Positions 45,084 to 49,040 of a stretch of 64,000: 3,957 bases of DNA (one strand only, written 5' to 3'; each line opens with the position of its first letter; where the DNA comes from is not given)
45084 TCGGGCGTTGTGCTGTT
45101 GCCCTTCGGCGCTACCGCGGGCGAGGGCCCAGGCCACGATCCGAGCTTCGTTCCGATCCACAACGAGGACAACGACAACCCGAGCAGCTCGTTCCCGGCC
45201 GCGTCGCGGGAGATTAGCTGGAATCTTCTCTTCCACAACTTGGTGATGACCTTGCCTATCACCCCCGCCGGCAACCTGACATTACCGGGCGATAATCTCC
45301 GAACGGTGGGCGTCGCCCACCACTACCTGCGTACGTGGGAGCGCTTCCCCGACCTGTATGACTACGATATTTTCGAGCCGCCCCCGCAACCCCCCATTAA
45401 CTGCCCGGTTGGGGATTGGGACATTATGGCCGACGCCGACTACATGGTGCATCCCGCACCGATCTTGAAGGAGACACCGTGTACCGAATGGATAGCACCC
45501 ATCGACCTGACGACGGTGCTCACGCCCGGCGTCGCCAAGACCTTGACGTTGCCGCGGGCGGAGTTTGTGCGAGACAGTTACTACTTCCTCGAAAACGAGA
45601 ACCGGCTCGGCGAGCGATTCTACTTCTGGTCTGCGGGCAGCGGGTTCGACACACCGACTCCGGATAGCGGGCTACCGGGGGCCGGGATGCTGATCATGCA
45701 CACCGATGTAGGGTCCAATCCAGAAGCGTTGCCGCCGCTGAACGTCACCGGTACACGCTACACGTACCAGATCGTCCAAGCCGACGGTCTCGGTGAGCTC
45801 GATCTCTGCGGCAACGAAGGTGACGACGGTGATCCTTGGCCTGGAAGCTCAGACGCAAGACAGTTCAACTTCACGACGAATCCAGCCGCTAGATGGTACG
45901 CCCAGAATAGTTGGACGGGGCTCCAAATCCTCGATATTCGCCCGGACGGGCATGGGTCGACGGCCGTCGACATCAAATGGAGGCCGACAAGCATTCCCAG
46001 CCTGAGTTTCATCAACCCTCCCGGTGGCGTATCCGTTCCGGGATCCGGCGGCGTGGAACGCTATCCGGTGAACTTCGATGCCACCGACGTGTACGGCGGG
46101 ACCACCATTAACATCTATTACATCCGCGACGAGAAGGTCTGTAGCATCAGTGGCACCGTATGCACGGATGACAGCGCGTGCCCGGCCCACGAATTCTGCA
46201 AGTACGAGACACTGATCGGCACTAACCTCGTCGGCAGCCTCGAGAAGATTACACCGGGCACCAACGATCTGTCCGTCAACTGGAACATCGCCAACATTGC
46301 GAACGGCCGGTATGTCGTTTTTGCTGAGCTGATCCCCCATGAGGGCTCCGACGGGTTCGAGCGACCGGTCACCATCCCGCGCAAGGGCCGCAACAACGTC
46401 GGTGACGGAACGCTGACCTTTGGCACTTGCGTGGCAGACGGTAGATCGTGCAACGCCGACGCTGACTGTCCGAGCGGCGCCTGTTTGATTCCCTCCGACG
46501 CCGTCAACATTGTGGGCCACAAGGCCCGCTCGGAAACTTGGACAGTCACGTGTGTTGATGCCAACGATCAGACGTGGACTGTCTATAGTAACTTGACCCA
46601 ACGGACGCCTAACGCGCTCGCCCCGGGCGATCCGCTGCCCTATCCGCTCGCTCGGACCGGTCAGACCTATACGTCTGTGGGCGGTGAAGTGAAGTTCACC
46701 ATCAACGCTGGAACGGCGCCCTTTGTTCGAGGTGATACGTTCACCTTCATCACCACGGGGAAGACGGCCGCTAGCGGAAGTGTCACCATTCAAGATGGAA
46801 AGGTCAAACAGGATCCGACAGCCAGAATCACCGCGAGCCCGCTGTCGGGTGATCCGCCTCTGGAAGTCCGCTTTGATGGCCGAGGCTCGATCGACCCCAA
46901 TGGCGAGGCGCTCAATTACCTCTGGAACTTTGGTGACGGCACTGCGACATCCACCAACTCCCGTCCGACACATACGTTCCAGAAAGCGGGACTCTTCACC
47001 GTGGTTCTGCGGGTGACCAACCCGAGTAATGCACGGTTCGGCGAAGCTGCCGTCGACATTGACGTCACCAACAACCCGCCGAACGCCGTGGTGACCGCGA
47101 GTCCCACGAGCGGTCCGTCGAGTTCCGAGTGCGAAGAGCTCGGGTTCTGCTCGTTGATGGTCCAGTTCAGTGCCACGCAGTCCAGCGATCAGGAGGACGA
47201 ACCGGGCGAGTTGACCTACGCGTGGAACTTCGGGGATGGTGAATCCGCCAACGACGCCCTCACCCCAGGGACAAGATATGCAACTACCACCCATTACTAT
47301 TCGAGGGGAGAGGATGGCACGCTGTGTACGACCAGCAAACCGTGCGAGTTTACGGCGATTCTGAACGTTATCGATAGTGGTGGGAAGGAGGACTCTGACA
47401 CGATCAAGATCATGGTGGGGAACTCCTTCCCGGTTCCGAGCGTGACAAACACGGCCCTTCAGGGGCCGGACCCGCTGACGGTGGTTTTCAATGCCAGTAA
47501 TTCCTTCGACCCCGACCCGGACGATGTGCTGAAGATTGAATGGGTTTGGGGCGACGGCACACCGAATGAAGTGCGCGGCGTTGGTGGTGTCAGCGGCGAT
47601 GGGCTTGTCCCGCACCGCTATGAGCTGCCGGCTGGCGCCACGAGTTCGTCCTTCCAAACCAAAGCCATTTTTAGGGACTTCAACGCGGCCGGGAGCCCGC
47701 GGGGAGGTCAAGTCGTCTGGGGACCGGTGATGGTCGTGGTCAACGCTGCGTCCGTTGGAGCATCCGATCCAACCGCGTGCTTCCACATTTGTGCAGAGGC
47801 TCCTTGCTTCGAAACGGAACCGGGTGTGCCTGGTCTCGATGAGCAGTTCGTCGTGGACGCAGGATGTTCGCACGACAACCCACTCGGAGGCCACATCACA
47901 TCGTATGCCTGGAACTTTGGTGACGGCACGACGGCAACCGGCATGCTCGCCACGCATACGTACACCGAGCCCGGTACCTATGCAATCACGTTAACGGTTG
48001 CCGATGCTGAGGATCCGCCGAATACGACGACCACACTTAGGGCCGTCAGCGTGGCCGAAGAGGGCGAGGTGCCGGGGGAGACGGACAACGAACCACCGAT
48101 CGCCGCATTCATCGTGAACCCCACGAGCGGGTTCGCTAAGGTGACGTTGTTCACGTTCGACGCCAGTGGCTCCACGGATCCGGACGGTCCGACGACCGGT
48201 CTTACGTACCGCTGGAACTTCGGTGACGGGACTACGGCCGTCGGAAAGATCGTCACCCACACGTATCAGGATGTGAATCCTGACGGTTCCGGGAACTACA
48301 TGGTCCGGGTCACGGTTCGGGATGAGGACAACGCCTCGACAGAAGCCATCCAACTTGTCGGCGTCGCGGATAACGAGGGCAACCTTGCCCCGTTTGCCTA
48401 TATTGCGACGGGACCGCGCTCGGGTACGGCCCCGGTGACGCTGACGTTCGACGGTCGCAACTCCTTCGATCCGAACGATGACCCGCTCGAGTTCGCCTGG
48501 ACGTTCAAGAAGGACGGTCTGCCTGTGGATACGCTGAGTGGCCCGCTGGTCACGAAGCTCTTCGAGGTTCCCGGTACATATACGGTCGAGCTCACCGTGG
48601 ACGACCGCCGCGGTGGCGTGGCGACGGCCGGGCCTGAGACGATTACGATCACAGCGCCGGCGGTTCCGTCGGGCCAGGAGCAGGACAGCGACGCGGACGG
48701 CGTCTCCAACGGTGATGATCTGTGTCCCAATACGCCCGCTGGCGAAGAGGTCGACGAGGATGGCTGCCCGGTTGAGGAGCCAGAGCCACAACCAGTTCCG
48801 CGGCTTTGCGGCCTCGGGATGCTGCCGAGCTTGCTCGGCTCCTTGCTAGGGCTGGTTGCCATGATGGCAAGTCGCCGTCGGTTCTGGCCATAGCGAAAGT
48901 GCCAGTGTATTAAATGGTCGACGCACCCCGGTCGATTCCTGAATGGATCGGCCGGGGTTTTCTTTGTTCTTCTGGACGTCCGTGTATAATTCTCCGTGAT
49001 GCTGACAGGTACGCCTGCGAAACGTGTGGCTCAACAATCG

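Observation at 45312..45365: Giant M6-peptidase-like exoprotein has a degenerate zinc-binding motif (HHYLR instead of HExxH)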

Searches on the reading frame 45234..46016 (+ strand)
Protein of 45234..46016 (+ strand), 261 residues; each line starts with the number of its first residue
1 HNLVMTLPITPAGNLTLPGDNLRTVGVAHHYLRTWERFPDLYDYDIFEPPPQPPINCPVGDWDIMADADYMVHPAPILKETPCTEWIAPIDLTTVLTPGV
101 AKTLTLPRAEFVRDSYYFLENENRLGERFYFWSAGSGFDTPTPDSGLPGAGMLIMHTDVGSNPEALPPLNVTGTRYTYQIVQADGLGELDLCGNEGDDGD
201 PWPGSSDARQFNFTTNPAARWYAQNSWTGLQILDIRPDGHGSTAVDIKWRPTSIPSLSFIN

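Call 24: search_solved_structures(query=A1, max_evalue=1, show_alignments=2)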
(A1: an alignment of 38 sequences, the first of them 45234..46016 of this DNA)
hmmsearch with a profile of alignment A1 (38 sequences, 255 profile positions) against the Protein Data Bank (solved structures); distinct sequences matched with E-value up to 1: 4.
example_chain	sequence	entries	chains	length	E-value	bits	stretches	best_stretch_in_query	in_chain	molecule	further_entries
9oek_A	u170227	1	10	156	0.49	12.7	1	51-74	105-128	Transforming growth factor-beta-induced protein ig-h3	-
7o05_A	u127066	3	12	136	0.81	12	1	139-199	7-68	Nucleoprotein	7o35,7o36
9dby_L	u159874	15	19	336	0.85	12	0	149-243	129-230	E3 ubiquitin-protein ligase RING2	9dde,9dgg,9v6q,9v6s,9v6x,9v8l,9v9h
8pp7_L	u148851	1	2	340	0.86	11.9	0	149-243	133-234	E3 ubiquitin-protein ligase RING2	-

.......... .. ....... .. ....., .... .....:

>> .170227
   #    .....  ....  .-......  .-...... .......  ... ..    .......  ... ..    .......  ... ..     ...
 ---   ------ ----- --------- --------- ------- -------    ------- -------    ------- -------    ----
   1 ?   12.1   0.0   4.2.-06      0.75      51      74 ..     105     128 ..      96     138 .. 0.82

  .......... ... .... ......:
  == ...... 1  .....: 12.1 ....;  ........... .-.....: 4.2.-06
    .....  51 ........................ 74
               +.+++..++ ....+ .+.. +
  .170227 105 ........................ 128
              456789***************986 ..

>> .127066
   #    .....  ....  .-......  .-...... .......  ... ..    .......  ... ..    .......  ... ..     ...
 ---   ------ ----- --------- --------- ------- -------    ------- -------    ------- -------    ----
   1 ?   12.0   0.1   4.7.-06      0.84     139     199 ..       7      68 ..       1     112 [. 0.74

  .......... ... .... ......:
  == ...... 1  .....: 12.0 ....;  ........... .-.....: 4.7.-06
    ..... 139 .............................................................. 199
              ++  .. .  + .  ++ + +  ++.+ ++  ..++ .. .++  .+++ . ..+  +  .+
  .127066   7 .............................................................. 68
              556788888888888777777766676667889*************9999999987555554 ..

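Call 25: find_related_loci(query=A1, collection=genome_contigs, flank=10000)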
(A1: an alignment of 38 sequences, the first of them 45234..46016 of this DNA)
Query A1 (261 aa) in genome_contigs; peptide patterns used: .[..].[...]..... (x = any residue, [..] = any of these).
123 stretches matched a pattern; 111 encode a relative of the query (tblastn E <= 1e-3); the best 80 are kept; 80 distinct loci.
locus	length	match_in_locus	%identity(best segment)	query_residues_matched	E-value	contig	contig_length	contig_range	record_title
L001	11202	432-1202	70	1-259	5e-122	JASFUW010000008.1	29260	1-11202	MAG: Phycisphaerae bacterium isolate D1105M12metaG_Bin_242 D1105M12metaG_FD_scaffold_59_c1, whole genome shotgun sequenc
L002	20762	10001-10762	63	1-261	6e-103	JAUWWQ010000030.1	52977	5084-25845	MAG: Planctomycetota bacterium isolate CSMAG_2662 CSMAG_2662_k127_1970450_length_52977_cov_21.0756, whole genome shotgun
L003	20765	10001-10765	62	1-261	3e-100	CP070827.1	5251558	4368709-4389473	MAG: Phycisphaerales bacterium isolate bin11 chromosome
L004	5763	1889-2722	58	1-260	7e-97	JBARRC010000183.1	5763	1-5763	MAG: Phycisphaerae bacterium isolate MFD13433_ilm_asm_bin31 k127_311818, whole genome shotgun sequence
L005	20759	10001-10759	59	1-261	2e-95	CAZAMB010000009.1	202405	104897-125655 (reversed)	MAG TPA_asm: uncultured Phycisphaera sp. isolate SRP323723_co1_85 genome assembly, contig: NODE_41_length_202405_cov_14.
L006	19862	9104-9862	59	1-261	5e-95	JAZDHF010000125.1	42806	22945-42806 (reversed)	MAG: Planctomycetota bacterium isolate MEGAHIT-group-0.304 k141_18386448, whole genome shotgun sequence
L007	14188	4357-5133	60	1-260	3e-94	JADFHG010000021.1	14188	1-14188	MAG: Planctomycetota bacterium isolate B33T1L10 B33T1L10_NODE6604, whole genome shotgun sequence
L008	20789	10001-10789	58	1-261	3e-92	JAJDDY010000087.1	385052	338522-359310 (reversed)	MAG: Phycisphaerae bacterium isolate OFTM250 OFTM250_86, whole genome shotgun sequence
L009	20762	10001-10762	58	1-261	1e-89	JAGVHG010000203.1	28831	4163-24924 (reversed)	MAG: Phycisphaerae bacterium isolate DeMMO2_2 c_000000067513, whole genome shotgun sequence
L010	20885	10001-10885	53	1-261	3e-89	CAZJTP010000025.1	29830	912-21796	MAG TPA_asm: uncultured Phycisphaeraceae bacterium isolate binchicken_co116_291 genome assembly, contig: NODE_1353_lengt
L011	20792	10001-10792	54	1-261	2e-84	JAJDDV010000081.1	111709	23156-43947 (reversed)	MAG: Phycisphaerae bacterium isolate OFTM174 OFTM174_80, whole genome shotgun sequence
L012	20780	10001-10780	56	22-260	1e-83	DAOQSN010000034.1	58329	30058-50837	MAG TPA_asm: Phycisphaerae bacterium isolate AMR_MDS_1165 NODE_603_length_58329_cov_10.567543, whole genome shotgun sequ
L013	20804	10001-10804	53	1-261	2e-82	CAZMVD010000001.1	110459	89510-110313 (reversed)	MAG TPA_asm: uncultured Phycisphaeraceae bacterium isolate SRP193661_co2_155 genome assembly, contig: NODE_139_length_11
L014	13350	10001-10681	58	28-260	2e-82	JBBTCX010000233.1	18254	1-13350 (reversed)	MAG: Planctomycetota bacterium isolate H41-bin234_1 H41_bin234_1_000000000233, whole genome shotgun sequence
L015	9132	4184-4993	53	1-261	2e-79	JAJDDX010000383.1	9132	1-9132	MAG: Phycisphaerae bacterium isolate OFTM243 OFTM243_382, whole genome shotgun sequence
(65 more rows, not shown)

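Call 67: search_protein_representatives(alignment_id=A1)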
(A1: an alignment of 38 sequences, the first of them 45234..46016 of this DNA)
Query: 38 sequences, 255 profile positions. Proteins with E-value up to 0.001 (for the whole library): 6304; up to 1e-10: 2451; up to 1e-30: 154. The best 150 are listed.
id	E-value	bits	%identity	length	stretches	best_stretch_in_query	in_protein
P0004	2.7e-119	413.4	-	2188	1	1-255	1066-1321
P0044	1.2e-118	411.2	-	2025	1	1-255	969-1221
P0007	1.6e-116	404.3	-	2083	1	2-255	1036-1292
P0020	7.8e-115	398.8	-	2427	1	1-255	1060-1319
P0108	2.9e-114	396.9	-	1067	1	1-255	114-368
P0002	1.3e-112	391.5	-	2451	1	1-254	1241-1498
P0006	1.3e-111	388.2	-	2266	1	1-255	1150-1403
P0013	2.5e-110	384.0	-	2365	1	1-255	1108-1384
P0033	4.8e-110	383.1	-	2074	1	1-254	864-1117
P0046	3.0e-108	377.2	-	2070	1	1-255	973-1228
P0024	1.6e-107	374.8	-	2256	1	1-254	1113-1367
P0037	1.7e-107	374.7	-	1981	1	1-254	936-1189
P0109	5.9e-107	372.9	-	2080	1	19-255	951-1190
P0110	7.6e-107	372.6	-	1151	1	1-254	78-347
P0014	1.7e-106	371.4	-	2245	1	1-255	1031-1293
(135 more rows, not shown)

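Call 73: search_protein_families(library=pfam, alignment_id=A1, max_evalue=0.01)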
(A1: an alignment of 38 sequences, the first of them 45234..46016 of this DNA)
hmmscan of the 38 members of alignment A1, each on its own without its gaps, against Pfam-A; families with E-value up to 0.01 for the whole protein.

A. member 1, window:45234-46016:+ (261 aa): 0 families

B. families by the number of members that match (of 38 scanned): 1 family
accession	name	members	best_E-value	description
PF05547.17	Peptidase_M6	5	0.00053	Immune inhibitor A peptidase M6, catalytic domain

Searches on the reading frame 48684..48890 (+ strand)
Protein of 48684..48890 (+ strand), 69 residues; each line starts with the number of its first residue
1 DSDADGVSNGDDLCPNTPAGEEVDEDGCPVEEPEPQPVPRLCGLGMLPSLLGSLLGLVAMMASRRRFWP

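Call 34: search_protein_families(library=ncbifam, proteins=[window:48684-48890:+], max_evalue=10)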
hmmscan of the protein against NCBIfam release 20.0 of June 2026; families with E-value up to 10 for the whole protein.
seq(69 aa): 4 families
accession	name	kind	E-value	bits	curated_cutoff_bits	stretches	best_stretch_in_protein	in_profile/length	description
NF053612.1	anchor_PA1041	equivalog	2.4e-06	27.7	250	1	1-38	77-114/236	PA1041 family peptidoglycan-binding anchor lipoprotein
NF033763.1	exchanger_TraB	exception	0.0051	14.9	700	1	1-31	352-381/522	outer membrane exchange protein TraB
NF047638.1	throspo3_MtsC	equivalog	0.32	9.8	350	1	1-26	231-256/428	cell-cell cohesion MYXO-CTERM protein MtsC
NF045500.1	Omp28_seleno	equivalog_domain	0.45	9.8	200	1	1-27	274-300/377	Omp28-related selenoprotein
